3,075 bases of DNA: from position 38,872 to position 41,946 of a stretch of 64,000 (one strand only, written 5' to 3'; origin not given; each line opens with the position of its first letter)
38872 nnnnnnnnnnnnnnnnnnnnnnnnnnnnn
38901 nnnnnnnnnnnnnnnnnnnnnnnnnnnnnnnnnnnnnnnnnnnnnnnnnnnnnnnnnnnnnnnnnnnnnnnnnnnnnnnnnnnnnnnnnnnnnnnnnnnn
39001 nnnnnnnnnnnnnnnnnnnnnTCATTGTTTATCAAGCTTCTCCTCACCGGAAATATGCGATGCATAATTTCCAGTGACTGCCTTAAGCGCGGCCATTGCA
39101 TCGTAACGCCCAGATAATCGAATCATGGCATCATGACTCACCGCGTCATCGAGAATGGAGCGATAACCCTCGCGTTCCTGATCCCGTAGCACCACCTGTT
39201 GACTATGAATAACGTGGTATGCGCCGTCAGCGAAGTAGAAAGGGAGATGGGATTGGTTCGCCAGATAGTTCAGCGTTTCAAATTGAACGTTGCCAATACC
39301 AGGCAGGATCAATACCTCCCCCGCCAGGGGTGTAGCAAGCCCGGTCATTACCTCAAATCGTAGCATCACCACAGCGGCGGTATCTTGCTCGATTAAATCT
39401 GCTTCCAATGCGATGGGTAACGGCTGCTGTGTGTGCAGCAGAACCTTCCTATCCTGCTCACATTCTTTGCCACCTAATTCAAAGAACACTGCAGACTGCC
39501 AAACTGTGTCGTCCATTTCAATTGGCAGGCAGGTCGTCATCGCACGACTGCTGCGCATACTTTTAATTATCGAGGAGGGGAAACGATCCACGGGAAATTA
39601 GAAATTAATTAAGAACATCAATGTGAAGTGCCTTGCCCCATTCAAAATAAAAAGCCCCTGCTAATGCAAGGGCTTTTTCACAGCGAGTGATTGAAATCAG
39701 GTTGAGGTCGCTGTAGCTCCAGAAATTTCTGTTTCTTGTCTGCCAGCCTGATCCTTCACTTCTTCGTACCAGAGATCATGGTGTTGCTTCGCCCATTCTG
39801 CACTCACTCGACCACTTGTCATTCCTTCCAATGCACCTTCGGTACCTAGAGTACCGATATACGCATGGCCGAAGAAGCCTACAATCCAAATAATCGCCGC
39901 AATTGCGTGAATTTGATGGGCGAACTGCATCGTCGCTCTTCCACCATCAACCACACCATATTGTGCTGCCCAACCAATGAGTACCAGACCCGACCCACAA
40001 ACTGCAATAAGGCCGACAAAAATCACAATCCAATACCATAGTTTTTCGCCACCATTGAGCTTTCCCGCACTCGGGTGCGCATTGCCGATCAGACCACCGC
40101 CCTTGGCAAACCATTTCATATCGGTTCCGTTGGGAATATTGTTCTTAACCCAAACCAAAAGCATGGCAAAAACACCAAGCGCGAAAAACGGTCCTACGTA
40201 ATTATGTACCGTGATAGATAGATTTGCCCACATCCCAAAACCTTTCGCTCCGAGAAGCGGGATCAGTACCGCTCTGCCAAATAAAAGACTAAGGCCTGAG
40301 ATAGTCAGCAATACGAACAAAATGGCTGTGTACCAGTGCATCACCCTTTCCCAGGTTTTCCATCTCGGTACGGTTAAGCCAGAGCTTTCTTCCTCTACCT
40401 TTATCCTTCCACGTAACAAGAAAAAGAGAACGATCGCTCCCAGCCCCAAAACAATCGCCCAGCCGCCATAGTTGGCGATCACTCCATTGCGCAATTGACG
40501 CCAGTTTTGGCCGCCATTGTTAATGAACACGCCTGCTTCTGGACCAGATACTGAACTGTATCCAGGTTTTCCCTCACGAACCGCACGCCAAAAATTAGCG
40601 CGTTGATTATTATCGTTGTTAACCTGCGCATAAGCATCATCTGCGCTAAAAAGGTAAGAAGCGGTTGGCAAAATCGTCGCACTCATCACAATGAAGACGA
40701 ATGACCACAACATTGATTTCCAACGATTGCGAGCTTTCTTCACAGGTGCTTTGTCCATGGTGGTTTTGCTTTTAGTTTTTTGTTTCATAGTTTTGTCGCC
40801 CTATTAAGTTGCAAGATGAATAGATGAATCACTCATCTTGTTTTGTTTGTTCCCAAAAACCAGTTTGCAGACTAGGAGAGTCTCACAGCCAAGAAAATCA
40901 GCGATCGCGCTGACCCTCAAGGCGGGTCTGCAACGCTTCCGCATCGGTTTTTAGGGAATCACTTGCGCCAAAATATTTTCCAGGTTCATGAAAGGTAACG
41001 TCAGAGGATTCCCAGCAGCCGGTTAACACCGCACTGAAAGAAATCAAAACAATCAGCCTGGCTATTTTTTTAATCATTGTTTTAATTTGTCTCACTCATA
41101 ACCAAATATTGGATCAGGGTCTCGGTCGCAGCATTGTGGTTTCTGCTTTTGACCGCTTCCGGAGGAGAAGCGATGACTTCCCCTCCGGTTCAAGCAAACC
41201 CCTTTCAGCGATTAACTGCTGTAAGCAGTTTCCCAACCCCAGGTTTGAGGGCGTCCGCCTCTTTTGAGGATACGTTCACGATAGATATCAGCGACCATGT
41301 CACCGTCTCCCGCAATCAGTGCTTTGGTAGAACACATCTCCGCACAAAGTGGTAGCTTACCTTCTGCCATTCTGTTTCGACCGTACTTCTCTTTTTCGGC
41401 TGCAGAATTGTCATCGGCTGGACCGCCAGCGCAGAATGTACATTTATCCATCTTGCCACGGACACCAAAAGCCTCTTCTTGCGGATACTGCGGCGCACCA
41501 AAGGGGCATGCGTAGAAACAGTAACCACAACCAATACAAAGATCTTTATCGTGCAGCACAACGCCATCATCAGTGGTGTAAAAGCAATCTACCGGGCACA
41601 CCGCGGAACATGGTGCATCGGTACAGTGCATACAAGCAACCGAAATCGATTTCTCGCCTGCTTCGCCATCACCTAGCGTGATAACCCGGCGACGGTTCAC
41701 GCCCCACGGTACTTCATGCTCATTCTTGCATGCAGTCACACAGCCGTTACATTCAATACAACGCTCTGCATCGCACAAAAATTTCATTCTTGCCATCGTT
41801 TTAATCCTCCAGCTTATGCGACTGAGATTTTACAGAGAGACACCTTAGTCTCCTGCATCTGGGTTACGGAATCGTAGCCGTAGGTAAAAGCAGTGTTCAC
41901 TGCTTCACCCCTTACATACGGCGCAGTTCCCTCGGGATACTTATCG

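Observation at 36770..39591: Unexplained four-gene module directly behind the periplasmic formate dehydrogenase operon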

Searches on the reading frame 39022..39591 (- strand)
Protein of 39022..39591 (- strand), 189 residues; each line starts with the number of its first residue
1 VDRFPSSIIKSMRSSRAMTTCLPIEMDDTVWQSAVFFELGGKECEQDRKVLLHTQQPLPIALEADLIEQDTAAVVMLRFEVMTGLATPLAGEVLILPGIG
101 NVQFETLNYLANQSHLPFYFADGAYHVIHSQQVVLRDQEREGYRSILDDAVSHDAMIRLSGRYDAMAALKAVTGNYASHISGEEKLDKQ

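Call 5: search_protein_families(library=pfam, proteins=[window:39022-39591:-], max_evalue=0.01)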
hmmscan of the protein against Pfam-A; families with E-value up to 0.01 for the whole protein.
window:39022-39591:- (189 aa): 0 families

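Call 6: search_protein_families(library=ncbifam, proteins=[window:39022-39591:-], max_evalue=0.01)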
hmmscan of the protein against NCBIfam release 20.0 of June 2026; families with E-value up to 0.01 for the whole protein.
window:39022-39591:- (189 aa): 0 families

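Call 8: search_protein_families(library=pfam, proteins=[window:39022-39591:-], max_evalue=10)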
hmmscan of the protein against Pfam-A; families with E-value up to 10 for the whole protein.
window:39022-39591:- (189 aa): 1 family
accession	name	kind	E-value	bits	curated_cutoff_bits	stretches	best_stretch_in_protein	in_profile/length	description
PF06534.19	RGM_C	-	0.1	12.1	27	1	104-168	69-136/237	Repulsive guidance molecule (RGM) C-terminal domain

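Call 9: find_homologous_proteins(query=window:39022-39591:-)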
Query window:39022-39591:- (189 aa): 55 proteins with E <= 0.001 among 110 candidates.
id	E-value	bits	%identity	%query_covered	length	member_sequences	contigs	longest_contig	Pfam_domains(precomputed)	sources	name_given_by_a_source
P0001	2.8e-108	377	100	91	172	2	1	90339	-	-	-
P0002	1.8e-88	313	80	92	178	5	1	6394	-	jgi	-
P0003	5.2e-87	308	86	86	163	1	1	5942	-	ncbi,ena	-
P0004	5.7e-78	279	71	95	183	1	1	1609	-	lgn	-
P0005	2.7e-76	273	69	95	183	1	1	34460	-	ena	-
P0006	6.6e-76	272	67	96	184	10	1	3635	-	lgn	-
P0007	6.6e-75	269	67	96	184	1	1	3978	-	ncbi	ncbi:MAG: hypothetical protein ACR2QW_17540 [bacterium]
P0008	2.6e-74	267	65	95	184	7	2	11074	-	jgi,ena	jgi:hypothetical protein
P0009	8.6e-74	265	66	95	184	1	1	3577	-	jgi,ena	-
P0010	3.5e-70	253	63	96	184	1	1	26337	-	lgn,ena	-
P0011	1.0e-69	252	70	87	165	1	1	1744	-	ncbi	-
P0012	1.7e-69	251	70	87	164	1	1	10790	-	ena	-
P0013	9.2e-69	249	65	89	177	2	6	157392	-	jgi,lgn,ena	-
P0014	1.2e-67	245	63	93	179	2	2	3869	-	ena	-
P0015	3.7e-67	243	63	89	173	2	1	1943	-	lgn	-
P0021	9.4e-65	236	57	93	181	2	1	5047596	-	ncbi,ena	-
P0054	2.5e-36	143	42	92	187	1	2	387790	-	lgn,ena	-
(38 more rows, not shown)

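Call 11: find_encoding_contigs(protein=P0021, flank=10000, max_places=2)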
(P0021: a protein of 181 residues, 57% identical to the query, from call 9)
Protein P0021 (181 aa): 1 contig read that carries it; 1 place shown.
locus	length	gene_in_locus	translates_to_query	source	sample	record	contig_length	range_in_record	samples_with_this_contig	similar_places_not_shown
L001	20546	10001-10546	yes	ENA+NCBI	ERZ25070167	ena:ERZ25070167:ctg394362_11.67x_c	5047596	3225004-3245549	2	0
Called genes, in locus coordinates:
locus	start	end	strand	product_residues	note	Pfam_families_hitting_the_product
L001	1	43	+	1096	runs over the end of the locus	PF12773:DZR (weak), PF13401:AAA_22 (faint), PF00211:Guanylate_cyc, PF13191:AAA_16, PF17874:TPR_MalT (weak)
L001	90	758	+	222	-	-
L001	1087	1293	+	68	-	PF20104:DUF6494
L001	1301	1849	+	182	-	PF11749:DUF3305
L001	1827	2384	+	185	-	PF11748:DUF3306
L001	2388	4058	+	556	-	PF13183:Fer4_8 (faint), PF12837:Fer4_6 (faint), PF12797:Fer4_2 (faint), PF12838:Fer4_7 (weak), PF00037:Fer4 (weak), PF13187:Fer4_9 (weak), PF13237:Fer4_10 (weak), PF12838:Fer4_7 (weak), +3 more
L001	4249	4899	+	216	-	PF02613:Nitrate_red_del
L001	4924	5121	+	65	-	-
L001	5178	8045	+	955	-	PF04879:Molybdop_Fe4S4, PF00384:Molybdopterin, PF01568:Molydop_binding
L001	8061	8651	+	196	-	PF13187:Fer4_9 (faint), PF14697:Fer4_21 (faint), PF13247:Fer4_11, PF00037:Fer4, PF12797:Fer4_2 (weak), PF12837:Fer4_6, PF13237:Fer4_10 (weak), PF12838:Fer4_7 (weak)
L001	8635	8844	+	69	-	-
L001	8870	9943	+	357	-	PF01292:Ni_hydr_CYTB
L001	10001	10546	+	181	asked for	-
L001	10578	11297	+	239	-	-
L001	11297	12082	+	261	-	PF16917:BPL_LplA_LipB_2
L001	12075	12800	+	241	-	-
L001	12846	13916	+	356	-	PF01883:FeS_assembly_P, PF00142:Fer4_NifH (faint), PF01656:CbiA, PF02374:ArsA_ATPase (faint), PF09140:MipZ, PF10609:ParA, PF13614:AAA_31 (weak)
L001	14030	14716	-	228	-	-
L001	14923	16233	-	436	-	PF01609:DDE_Tnp_1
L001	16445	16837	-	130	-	PF01638:HxlR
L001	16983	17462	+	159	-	PF07366:SnoaL, PF12680:SnoaL_2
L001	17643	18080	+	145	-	-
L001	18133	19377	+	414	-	PF01979:Amidohydro_1, PF07969:Amidohydro_3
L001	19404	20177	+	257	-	PF09037:Sulphotransf, PF13469:Sulfotransfer_3 (faint)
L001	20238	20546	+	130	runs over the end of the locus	PF00903:Glyoxalase, PF12681:Glyoxalase_2 (weak), PF19581:Glyoxalase_7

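Call 12: find_encoding_contigs(protein=P0054, flank=10000, max_places=2)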
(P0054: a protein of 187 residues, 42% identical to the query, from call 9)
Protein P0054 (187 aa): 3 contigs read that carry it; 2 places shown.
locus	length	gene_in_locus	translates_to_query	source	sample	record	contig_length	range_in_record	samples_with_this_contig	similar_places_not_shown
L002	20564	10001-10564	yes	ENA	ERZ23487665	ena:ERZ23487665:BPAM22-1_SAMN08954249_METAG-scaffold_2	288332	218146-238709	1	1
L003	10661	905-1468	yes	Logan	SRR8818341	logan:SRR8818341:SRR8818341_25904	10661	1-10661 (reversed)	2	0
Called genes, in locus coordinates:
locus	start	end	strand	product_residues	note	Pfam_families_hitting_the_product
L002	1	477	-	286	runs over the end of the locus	PF02634:FdhD-NarQ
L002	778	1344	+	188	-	PF11749:DUF3305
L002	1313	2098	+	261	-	PF11748:DUF3306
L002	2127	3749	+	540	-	PF25160:LdpA_Fe-S-bd (faint), PF12797:Fer4_2 (faint), PF12838:Fer4_7 (weak), PF13484:Fer4_16 (faint), PF12837:Fer4_6 (weak), PF13237:Fer4_10 (weak), PF13187:Fer4_9, PF00037:Fer4 (weak), +1 more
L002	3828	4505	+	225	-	PF02613:Nitrate_red_del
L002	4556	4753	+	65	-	PF10518:TAT_signal (weak)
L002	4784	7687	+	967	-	PF04879:Molybdop_Fe4S4, PF00384:Molybdopterin, PF01568:Molydop_binding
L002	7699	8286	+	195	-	PF13187:Fer4_9 (faint), PF13247:Fer4_11, PF12797:Fer4_2 (weak), PF12837:Fer4_6, PF13237:Fer4_10 (weak), PF00037:Fer4, PF12838:Fer4_7 (weak)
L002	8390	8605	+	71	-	-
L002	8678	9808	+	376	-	PF01292:Ni_hydr_CYTB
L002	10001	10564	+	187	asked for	-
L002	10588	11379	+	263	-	PF12796:Ank_2, PF13637:Ank_4 (faint), PF13857:Ank_5 (faint), PF13606:Ank_3 (faint), PF12796:Ank_2, PF00023:Ank (weak)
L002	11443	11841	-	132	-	PF00903:Glyoxalase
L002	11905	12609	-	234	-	-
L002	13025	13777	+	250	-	PF04338:DUF481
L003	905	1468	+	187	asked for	-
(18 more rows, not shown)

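Call 22: search_protein_families(library=pfam, proteins=[L001:10578-11297:+, L001:12075-12800:+, L001:8635-8844:+, L001:90-758:+, L001:14030-14716:-], max_evalue=1)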
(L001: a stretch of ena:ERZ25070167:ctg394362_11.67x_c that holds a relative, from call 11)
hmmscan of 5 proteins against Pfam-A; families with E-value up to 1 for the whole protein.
L001:10578-11297:+ (239 aa): 8 families
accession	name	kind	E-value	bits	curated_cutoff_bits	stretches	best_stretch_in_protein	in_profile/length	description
PF12796.13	Ank_2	-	1.4e-64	215.1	27.3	4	86-179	1-90/90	Ankyrin repeats (3 copies)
PF00023.36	Ank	-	2.7e-37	125.1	21.1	5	114-145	1-32/33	Ankyrin repeat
PF13637.12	Ank_4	-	4e-36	122.7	22.7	5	87-135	2-50/50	Ankyrin repeats (many copies)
PF13857.12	Ank_5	-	2.3e-31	107.9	27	4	114-155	13-56/56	Ankyrin repeats (many copies)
PF13606.12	Ank_3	-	2.7e-27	91.8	22.3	4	114-142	1-29/30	Ankyrin repeat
PF24521.3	Ank_KRIT1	-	2.2e-10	40.9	80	1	89-182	25-118/149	KRIT1 ankyrin-repeats domain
PF23745.1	ANK_LRRK2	-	3.8e-05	24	27.5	1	16-102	31-113/130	LRRK2 ANK repeat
PF24278.2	HVO_0513_N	-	0.098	12.7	29.8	0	83-109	27-53/134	HVO_0513, N-terminal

L001:12075-12800:+ (241 aa): 0 families

L001:8635-8844:+ (69 aa): 0 families

L001:90-758:+ (222 aa): 0 families

L001:14030-14716:- (228 aa): 6 families
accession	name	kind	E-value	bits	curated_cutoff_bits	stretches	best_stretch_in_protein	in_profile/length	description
PF18928.5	DUF5677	-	0.0045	17.5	27.1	0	158-203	68-114/166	Family of unknown function (DUF5677)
PF04803.17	Cor1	-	0.032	15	32.1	1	151-206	62-116/132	Cor1/Xlr/Xmr conserved region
PF13907.11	CHD1-like_C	-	0.041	14.8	28.3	0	143-202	4-62/96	Chromodomain-helicase-DNA-binding protein 1-like, C-terminal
PF06013.18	WXG100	-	0.099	13.4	27.3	0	141-167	7-33/86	Proteins of 100 residues with WXG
PF12732.12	YtxH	-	0.19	12.6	37.5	1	129-196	19-68/71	YtxH-like protein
PF16326.10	ABC_tran_CTD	-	0.23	12.2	32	1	144-202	7-65/69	ABC transporter C-terminal domain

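Call 25: search_solved_structures(query=A1, max_evalue=10)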
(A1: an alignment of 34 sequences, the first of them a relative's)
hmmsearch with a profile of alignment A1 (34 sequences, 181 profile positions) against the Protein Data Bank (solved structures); distinct sequences matched with E-value up to 10: 3.
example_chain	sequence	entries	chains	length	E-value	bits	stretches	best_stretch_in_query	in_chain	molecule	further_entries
9ghl_A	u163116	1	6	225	1.8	11.2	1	91-164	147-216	PKHD-type hydroxylase PiuC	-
9qn1_A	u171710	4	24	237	2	11.1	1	91-164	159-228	PKHD-type hydroxylase PiuC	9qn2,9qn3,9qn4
9qn0_A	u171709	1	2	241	2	11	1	91-164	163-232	PKHD-type hydroxylase PiuC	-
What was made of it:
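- Tried and rejected: A profile search of PDB sequences also gave nothing (call 25).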

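Call 36: predict_structure(alignment_id=A1)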
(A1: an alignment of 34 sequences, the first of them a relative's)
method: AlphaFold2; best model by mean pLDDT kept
length: 172 residues; sequences in the alignment: 34
mean_pLDDT: 91.4   pTM: 0.84
mean pLDDT of the five models: 91.4, 91.0, 90.1, 89.9, 89.2
residues with pLDDT >= 90: 146; 70-90: 12; 50-70: 3; < 50: 11
segments of 3 or more residues with pLDDT < 50: 162-172
pLDDT, mean of each block of 10 residues (from residue 1): 94 93 94 97 97 96 94 96 94 98 97 98 98 97 94 83 45 38
secondary structure, 60 per line:
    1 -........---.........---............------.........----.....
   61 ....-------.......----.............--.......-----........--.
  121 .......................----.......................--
elements in order: E2-9 E13-21 H25-36 E43-51 E56-64 E72-78 H83-95 E98-104 E110-117 H120-143 H148-170

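Call 37: search_protein_representatives(alignment_id=A1)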
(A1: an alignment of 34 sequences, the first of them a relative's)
Query: 34 sequences, 181 profile positions. Proteins with E-value up to 0.001 (for the whole library): 52; up to 1e-10: 42; up to 1e-30: 26. The best 52 are listed.
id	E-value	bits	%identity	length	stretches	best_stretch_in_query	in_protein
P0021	8.2e-87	305.6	-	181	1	1-180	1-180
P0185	1.5e-68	246.1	-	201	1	1-180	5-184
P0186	1.5e-56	207.1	-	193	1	3-180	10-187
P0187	3.9e-55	202.4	-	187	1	12-179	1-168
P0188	3.8e-54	199.2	-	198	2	24-179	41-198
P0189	6.3e-54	198.5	-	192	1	2-179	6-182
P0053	1.3e-53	197.4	-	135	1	12-136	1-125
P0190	7.2e-50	185.3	-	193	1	2-179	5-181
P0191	4.5e-42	159.8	-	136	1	2-124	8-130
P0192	8.8e-41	155.6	-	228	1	1-174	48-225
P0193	1.4e-39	151.7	-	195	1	2-180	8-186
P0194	1.9e-37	144.8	-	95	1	91-180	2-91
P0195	5.4e-37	143.3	-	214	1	3-144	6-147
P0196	8.9e-37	142.6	-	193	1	1-174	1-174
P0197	2.0e-36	141.5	-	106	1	12-117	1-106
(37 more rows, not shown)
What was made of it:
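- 39022..39591 (-): g1: 189-aa cytoplasmic orphan protein with a GTG start and invariant Cys21 (the 'TTC' motif). 55 homologues in 5.8 G proteins (call 9) and 52 clusters in 1.84 G representatives (call 37).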

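Call 45: fold_search(model_id=the predicted structure, library=pdb)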
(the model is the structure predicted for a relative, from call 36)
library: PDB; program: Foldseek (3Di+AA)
matches with E <= 10: 779; with E <= 0.001: 0
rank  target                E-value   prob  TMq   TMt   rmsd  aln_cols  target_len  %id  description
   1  2nrt                  1.8e-01  0.13  0.20  0.16  13.7       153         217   11  Crystal structure of the C-terminal half of UvrC (released 2007-02-06)
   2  5bth                  2.6e-01  0.08  0.15  0.08  16.7       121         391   10  Crystal structure of Candida albicans Rai1 (released 2015-07-08)
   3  9dso_B                2.8e-01  0.10  0.17  0.09  15.6       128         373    8  CRYO-EM STRUCTURE OF SACCHAROMYCES CEREVISIAE RAT1-RAI1-RTT103 COMPLEX (released 2025-04-16)
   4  4b3q_A                3.6e-01  0.07  0.18  0.08  14.0       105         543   10  Structures of HIV-1 RT and RNA-DNA Complex Reveal a Unique RT Conformation and Substrate Interface (released 2013-01-16)
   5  5ulj_D                4.3e-01  0.08  0.16  0.08  15.3       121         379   10  Crystal structure of Scheffersomyces stipitis Rai1 in complex with (3'-NADP)+ and calcium ion (released 2017-05-17)
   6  8wv3_C                4.3e-01  0.06  0.16  0.16  19.8       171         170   10  NUDIX hydrolase from Bacillus methanolicus (released 2024-10-30)
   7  4lid_B                4.8e-01  0.15  0.21  0.37  11.4       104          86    8  A100, A DNA binding scaffold from Sulfolobus spindle-shape virus 1 (released 2014-09-24)
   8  6cfw_K                4.8e-01  0.10  0.15  0.16  13.6        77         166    8  cryoEM structure of a respiratory membrane-bound hydrogenase (released 2018-05-23)
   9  6atd_B                5.2e-01  0.09  0.22  0.10  12.2       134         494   10  Oxidized SHP2 forms a disulfide bond between Cys367 and Cys459 (released 2018-07-11)
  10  5btb                  5.2e-01  0.08  0.18  0.10  15.4       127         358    9  Crystal Structure of Ashbya gossypii Rai1 (released 2015-07-08)
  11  9grx_J                5.2e-01  0.06  0.14  0.14  13.8        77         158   10  NDH-PSI-LHCI supercomplex from S. oleracea (released 2025-02-12)
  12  3ik4_D                5.5e-01  0.09  0.22  0.12  13.6       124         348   21  CRYSTAL STRUCTURE OF mandelate racemase/muconate lactonizing protein from Herpetosiphon aurantiacus (released 2009-08-18)
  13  3cyg_B                5.8e-01  0.13  0.22  0.19  11.2       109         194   11  Crystal structure of an uncharacterized protein from Fervidobacterium nodosum Rt17-B1 (released 2008-05-13)
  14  5bud_A                6.2e-01  0.06  0.13  0.07  12.2       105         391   10  Crystal structure of Candida albicans Rai1 in complex with pU5-Mn2+ (released 2015-07-08)
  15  5o4p_A                6.2e-01  0.06  0.19  0.09  21.0       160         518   10  Crystal structure of AMPylated GRP78 (released 2017-11-01)
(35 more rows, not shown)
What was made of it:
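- Tried and rejected: Despite a confident model (pLDDT 91), Foldseek against the PDB gave nothing: best E 0.18, TM at or below 0.23 (call 45).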

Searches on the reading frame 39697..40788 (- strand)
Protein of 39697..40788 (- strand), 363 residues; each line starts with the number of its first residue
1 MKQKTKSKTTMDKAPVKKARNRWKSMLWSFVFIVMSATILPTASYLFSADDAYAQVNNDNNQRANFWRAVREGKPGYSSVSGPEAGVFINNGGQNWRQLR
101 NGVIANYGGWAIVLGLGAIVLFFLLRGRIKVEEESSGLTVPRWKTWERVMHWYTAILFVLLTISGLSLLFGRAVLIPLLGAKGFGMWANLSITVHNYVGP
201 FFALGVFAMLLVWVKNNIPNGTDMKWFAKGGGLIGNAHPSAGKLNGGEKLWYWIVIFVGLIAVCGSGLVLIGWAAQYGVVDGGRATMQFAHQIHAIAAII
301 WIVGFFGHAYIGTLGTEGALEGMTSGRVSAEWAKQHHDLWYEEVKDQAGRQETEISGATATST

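Call 5: search_protein_families(library=pfam, proteins=[window:39697-40788:-], max_evalue=0.01)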
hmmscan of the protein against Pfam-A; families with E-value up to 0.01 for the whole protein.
window:39697-40788:- (363 aa): 1 family
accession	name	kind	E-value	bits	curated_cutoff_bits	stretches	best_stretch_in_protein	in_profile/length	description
PF01292.26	Ni_hydr_CYTB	-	1.1e-21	77.9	30.1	1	142-326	1-179/179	Prokaryotic cytochrome b561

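Call 6: search_protein_families(library=ncbifam, proteins=[window:39697-40788:-], max_evalue=0.01)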
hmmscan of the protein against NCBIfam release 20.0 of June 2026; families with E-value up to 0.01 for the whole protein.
window:39697-40788:- (363 aa): 4 families
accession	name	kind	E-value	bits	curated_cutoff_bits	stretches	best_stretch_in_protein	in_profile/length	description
TIGR01583.1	formate-DH-gamm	equivalog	3.7e-47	160.9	115.85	1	141-346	3-203/204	formate dehydrogenase subunit gamma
NF007558.0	PRK10179.1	equivalog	1e-25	90.7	339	1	142-354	9-214/217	formate dehydrogenase-N subunit gamma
NF007924.0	PRK10639.1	equivalog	2e-24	86.5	341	1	140-350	7-208/211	formate dehydrogenase cytochrome b556 subunit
NF011582.1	PRK15006.1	equivalog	0.00065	19.4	204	0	120-316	35-232/248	thiosulfate reductase cytochrome B subunit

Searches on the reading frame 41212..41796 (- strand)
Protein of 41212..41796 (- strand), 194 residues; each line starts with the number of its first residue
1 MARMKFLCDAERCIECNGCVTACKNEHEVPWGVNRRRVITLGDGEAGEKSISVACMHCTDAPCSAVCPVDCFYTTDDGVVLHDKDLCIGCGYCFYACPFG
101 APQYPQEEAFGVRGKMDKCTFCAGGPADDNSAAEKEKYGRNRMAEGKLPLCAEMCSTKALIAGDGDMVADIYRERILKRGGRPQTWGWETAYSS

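Call 5: search_protein_families(library=pfam, proteins=[window:41212-41796:-], max_evalue=0.01)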
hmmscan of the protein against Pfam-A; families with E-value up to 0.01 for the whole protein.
window:41212-41796:- (194 aa): 13 families
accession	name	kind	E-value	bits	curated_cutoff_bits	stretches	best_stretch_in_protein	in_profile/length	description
PF12838.12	Fer4_7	-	6.6e-13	49.3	27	2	87-159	2-52/52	4Fe-4S dicluster domain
PF13247.11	Fer4_11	-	2.7e-11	44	26.2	1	52-123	7-75/100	4Fe-4S dicluster domain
PF13237.11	Fer4_10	-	1e-09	38.6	25.5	2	81-123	3-46/53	4Fe-4S dicluster domain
PF00037.32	Fer4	-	8.8e-09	35.3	21.1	1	82-102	3-23/24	4Fe-4S binding domain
PF12837.12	Fer4_6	-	1.1e-08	35.1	25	1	79-102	1-24/24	4Fe-4S binding domain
PF13187.11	Fer4_9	-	4.3e-08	33.5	27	1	87-157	2-49/52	4Fe-4S dicluster domain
PF12797.12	Fer4_2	-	7.7e-07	29.1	24.5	1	79-99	2-22/22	4Fe-4S binding domain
PF14697.11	Fer4_21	-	2.4e-06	28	35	2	54-99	7-53/59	4Fe-4S dicluster domain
PF25160.1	LdpA_Fe-S-bd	-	0.00057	20.1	27.6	1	60-100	6-41/49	LdpA Fe-S cluster-binding domain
PF13183.11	Fer4_8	-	0.00063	20.7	27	0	10-70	2-67/68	4Fe-4S dicluster domain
PF13484.11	Fer4_16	-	0.0016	19.6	30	0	87-109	2-23/66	4Fe-4S double cluster binding domain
PF12800.12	Fer4_4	-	0.0017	19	24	1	85-100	2-17/17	4Fe-4S binding domain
PF12798.12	Fer4_3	-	0.0038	18.4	27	1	87-101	1-15/15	4Fe-4S binding domain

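Call 6: search_protein_families(library=ncbifam, proteins=[window:41212-41796:-], max_evalue=0.01)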
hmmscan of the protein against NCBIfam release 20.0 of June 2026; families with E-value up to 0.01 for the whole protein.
window:41212-41796:- (194 aa): 43 families (the best 25 are shown)
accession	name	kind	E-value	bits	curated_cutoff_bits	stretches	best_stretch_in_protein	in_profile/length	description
NF038355.1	FDH3_beta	equivalog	5.7e-103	342.5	240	1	2-180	1-179/180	formate dehydrogenase FDH3 subunit beta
TIGR02951.1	DMSO_dmsB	equivalog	2.6e-27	95.8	214.1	1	5-165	3-153/161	DMSO/selenate family reductase complex B subunit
NF045797.1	DsrO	equivalog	8.6e-24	84.2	200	1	3-164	43-201/235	sulfate reduction electron transfer complex DsrMKJOP subunit DsrO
NF011569.0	PRK14993.1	equivalog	9.7e-24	84.1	416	1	3-123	43-163/244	tetrathionate reductase subunit TtrB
TIGR03149.1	cyt_nit_nrfC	equivalog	1.9e-23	83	377.6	1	3-165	38-184/225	cytochrome c nitrite reductase Fe-S protein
NF008134.0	PRK10882.1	equivalog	6.2e-23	81.4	263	1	51-181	109-224/329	hydrogenase 2 operon protein HybA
NF045715.1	sulf_resp_HmcB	equivalog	2.1e-20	73.1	420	1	53-182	105-215/307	sulfate respiration complex iron-sulfur protein HmcB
NF041715.1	arsenate_red_ArrB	equivalog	3.1e-20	72.7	450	1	4-108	3-110/233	arsenate respiratory reductase iron-sulfur subunit ArrB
NF009408.0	PRK12769.1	equivalog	4.4e-15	54.8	1003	1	7-127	6-129/659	formate-dependent uric acid utilization protein AegA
NF009451.0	PRK12809.1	equivalog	6.2e-14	51.2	1154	1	8-107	7-107/639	formate-dependent uric acid utilization protein YgfT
TIGR01582.1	FDH-beta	equivalog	1.8e-13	50.2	334.7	1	54-167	92-184/283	formate dehydrogenase subunit beta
NF041782.1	mnquin_red_QrcC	equivalog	1.8e-12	47.4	400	1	52-164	62-192/239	menaquinone reductase iron-sulfur cluster-binding subunit QrcC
NF007658.0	PRK10330.1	equivalog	3.8e-12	46.1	260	1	6-175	5-167/181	electron transport protein HydN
NF045766.1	PhenlGlyoxDHPadI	equivalog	7.5e-11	41.4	700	1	8-128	9-124/443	NADH-dependent phenylglyoxylate dehydrogenase subunit beta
TIGR03478.1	DMSO_red_II_bet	subfamily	4.3e-10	39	480.7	1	54-124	130-196/321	DMSO reductase family type II enzyme, iron-sulfur subunit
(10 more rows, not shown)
